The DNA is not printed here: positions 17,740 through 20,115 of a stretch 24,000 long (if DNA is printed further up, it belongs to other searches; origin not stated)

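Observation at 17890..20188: Membrane-tethered XRE HTH fused to an extracellular seven-repeat RCC1-like propeller and FN3 modules, paired with a GYF_2 mini-protein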

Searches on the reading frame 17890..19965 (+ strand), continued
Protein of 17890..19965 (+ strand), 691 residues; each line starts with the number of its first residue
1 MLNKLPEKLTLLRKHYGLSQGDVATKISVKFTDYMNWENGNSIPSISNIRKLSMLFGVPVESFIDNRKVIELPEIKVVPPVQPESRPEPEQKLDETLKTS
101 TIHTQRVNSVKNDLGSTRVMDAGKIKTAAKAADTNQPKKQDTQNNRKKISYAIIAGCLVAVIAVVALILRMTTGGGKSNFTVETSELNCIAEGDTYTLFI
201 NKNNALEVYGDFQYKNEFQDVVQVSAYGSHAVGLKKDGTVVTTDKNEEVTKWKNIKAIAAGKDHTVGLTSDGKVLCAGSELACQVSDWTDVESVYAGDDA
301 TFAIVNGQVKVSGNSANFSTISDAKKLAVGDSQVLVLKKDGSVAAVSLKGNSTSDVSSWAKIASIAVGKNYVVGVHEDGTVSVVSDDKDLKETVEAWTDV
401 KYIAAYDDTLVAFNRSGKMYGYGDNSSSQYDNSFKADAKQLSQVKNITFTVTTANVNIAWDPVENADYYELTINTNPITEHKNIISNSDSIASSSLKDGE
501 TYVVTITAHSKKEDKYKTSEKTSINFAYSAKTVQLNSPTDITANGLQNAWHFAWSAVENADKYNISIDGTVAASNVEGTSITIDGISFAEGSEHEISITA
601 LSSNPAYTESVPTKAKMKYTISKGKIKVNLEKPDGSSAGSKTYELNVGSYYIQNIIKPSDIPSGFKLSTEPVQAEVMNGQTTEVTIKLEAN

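Call 30: fold_search(model_id=the predicted structure, library=pdb)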
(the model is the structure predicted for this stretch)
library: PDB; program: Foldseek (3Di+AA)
matches with E <= 10: 1834; with E <= 0.001: 590
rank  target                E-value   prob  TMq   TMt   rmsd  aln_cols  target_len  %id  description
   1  3qhy_B                4.6e-15  1.00  0.27  0.65   4.0       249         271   23  Structural, thermodynamic and kinetic analysis of the picomolar binding affinity interaction of the beta-lactamase inh (released 2011-07-20)
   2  3qi0_C                7.5e-15  1.00  0.28  0.66   4.0       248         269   23  Structural, thermodynamic and kinetic analysis of the picomolar binding affinity interaction of the beta-lactamase inh (released 2011-07-20)
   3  3qi0_F                1.6e-14  1.00  0.27  0.65   4.1       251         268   22  Structural, thermodynamic and kinetic analysis of the picomolar binding affinity interaction of the beta-lactamase inh (released 2011-07-20)
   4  3qi0_A                1.7e-14  1.00  0.28  0.66   4.3       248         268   23  Structural, thermodynamic and kinetic analysis of the picomolar binding affinity interaction of the beta-lactamase inh (released 2011-07-20)
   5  1jtd_B                1.8e-14  1.00  0.27  0.65   3.4       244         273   23  Crystal structure of beta-lactamase inhibitor protein-II in complex with TEM-1 beta-lactamase (released 2001-10-03)
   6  9pvp                  3.1e-12  1.00  0.22  0.10  22.8       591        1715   10  Cryo-EM structure of receptor tyrosine kinase ROS1 extracellular domain (released 2026-02-25)
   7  8gqe_B                6.3e-12  1.00  0.28  0.49   5.7       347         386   13  Crystal structure of the W285A mutant of UVR8 in complex with RUP2 (released 2022-09-14)
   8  4dnv_B                8.8e-12  1.00  0.20  0.33  16.0       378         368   14  Crystal structure of the W285F mutant of UVB-resistance protein UVR8 (released 2012-03-07)
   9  9ozh_D                1.4e-11  1.00  0.21  0.10  21.5       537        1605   12  Cryo-EM structure of 1:2:1 ROS1/NEL/NICOL holo-complex, conformation 2. (released 2026-02-25)
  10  9pwq_A                1.8e-11  1.00  0.22  0.11  21.8       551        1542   10  Cryo-EM structure of receptor tyrosine kinase ROS1 extracellular domain in complex with NELL2 (released 2026-02-25)
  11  9oz1_A                2.1e-11  1.00  0.18  0.16  21.3       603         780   11  Cryo-EM structure of chicken ROS1 in apo-state. Cryo-EM refinement is focused on the "leg" region of chicken ROS1. (released 2026-02-25)
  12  7vgg_B                2.7e-11  1.00  0.22  0.36  18.5       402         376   13  Cryo-EM structure of Ultraviolet-B activated UVR8 in complex with COP1 (released 2022-05-04)
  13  6xzn_B                3.2e-11  1.00  0.29  0.52   5.6       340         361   13  Arabidopsis UV-B photoreceptor UVR8 mutant G101S W285A (released 2021-01-13)
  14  9ozc_A                3.8e-11  1.00  0.17  0.09  27.3       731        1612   10  Cryo-EM structure of 1:2:1 ROS1/NEL/NICOL holo-complex, conformation 1. (released 2026-02-25)
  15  4d9s_A                4.0e-11  1.00  0.29  0.49   5.9       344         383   14  Crystal structure of Arabidopsis thaliana UVR8 (UV Resistance locus 8) (released 2012-04-04)
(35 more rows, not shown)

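Call 68: find_encoding_contigs(protein=window:17890-19965:+, flank=3000, max_places=3)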
Protein window:17890-19965:+ (691 aa): no gene with exactly this product is on record in the collection.

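Call 72: search_protein_families(library=pfam, alignment_id=A2, max_evalue=0.01)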
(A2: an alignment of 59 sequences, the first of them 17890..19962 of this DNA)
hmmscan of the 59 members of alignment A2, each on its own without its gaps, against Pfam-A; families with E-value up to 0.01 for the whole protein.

A. member 1, window:17890-19962:+ (691 aa): 6 families
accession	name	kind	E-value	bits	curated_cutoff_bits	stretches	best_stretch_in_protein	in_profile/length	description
PF13540.12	RCC1_2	-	6.6e-19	67.6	22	3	255-279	1-25/30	Regulator of chromosome condensation (RCC1) repeat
PF25390.1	WD40_RLD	-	5.6e-13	49.4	150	1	250-432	28-229/363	RCC1-like domain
PF12844.13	HTH_19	-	1.1e-08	35.3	30.2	1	7-61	2-56/64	Helix-turn-helix domain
PF01381.28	HTH_3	-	8.1e-08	32.6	23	1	12-61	4-53/55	Helix-turn-helix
PF00041.27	fn3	-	4.4e-05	24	25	1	442-523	1-82/84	Fibronectin type III domain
PF21910.2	GH85_C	-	0.00069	20.5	27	0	444-475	6-38/95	GH85 endohexosaminidases, C-terminal domain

B. families by the number of members that match (of 59 scanned): 34 families (the first 25 are shown)
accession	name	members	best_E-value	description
PF13540.12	RCC1_2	59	1.2e-27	Regulator of chromosome condensation (RCC1) repeat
PF25390.1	WD40_RLD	59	8.7e-19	RCC1-like domain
PF01381.28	HTH_3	59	2.8e-11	Helix-turn-helix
PF12844.13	HTH_19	58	1.9e-12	Helix-turn-helix domain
PF00041.27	fn3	52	2.1e-12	Fibronectin type III domain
PF13560.12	HTH_31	49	2.8e-07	Helix-turn-helix domain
PF21910.2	GH85_C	37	5.4e-06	GH85 endohexosaminidases, C-terminal domain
PF18611.7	IL3Ra_N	15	0.00022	IL-3 receptor alpha chain N-terminal domain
PF09716.15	ETRAMP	9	0.00096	Malarial early transcribed membrane protein (ETRAMP)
PF16383.10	DUF4992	7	0.0018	Domain of unknown function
PF20185.3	DUF6548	4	0.0014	Family of unknown function (DUF6548)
PF13443.12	HTH_26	3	7.9e-05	Cro/C1-type HTH DNA-binding domain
PF14812.11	PBP1_TM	3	0.0012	Transmembrane domain of transglycosylase PBP1 at N-terminal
PF02009.21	RIFIN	3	0.0044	Rifin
PF24942.1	Fn3_Dep-1_1st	2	0.0018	Dep-1 first Fn3-like domain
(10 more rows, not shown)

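Call 80: search_protein_families(library=padloc, proteins=[window:17890-19962:+], max_evalue=0.01)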
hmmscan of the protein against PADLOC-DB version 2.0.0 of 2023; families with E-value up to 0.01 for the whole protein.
window:17890-19962:+ (691 aa): 11 families
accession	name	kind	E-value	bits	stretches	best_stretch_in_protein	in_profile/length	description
PDLC03954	RmrA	-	1e-07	29.2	1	6-69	12-75/380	-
PDLC02926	HTH_VI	-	5.5e-07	27.8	1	6-64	3-61/92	-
PDLC03951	RmrA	-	1.9e-06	25.1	1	6-66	10-70/400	-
PDLC03945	RmrA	-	8.4e-06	23.2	1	7-148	5-141/394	-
PDLC03665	Control_protein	-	2e-05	22.8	1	8-69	12-74/77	control protein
PDLC03955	RmrA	-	3e-05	21.4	1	6-66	22-82/371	-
PDLC03949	RmrA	-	9.9e-05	19.4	1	6-69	4-66/363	-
PDLC03952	RmrA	-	0.0001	19.3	1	5-67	23-85/395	-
PDLC03947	RmrA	-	0.00041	17.3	1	5-69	12-76/383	-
PDLC03948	RmrA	-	0.00041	17.3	1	6-67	10-71/397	-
PDLC04142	capH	-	0.0011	18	1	1-67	3-69/103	capH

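Call 81: search_protein_families(library=phrogs, proteins=[window:17890-19962:+], max_evalue=0.01)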
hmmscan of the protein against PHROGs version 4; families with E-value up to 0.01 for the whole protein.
window:17890-19962:+ (691 aa): 14 families
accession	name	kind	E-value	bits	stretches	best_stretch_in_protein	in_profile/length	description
phrog_8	-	transcription regulation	9e-11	42.8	1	4-61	76-133/346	transcriptional regulator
phrog_3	-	transcription regulation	3.4e-09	38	1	2-95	86-183/430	transcriptional repressor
phrog_2439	-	transcription regulation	4.7e-06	26.7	1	6-70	9-73/367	transcriptional regulator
phrog_4836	-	transcription regulation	1.2e-05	25.9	1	9-58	80-129/194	CII-like regulator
phrog_2328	-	transcription regulation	1.3e-05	26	1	7-65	18-76/128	transcriptional repressor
phrog_2104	-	unknown function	4.3e-05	24.6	1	6-60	41-95/103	-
phrog_1373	-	transcription regulation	5.4e-05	24.2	1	5-78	64-137/166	transcriptional regulator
phrog_7950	-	transcription regulation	6.3e-05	24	1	5-42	8-45/68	transcriptional repressor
phrog_4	-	transcription regulation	0.00029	20.9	1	5-64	137-192/400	transcriptional repressor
phrog_955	-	DNA, RNA and nucleotide metabolism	0.00037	21.2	1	7-71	27-94/142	HTH DNA binding protein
phrog_2967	-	transcription regulation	0.00075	20.1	1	7-100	13-105/225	transcriptional regulator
phrog_7241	-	transcription regulation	0.0024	18.9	1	7-64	64-121/122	transcriptional regulator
phrog_16766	-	DNA, RNA and nucleotide metabolism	0.0048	16.5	0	200-282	223-320/763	regulator of chromosome condensation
phrog_9843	-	unknown function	0.0051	17.7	0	558-572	22-36/66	-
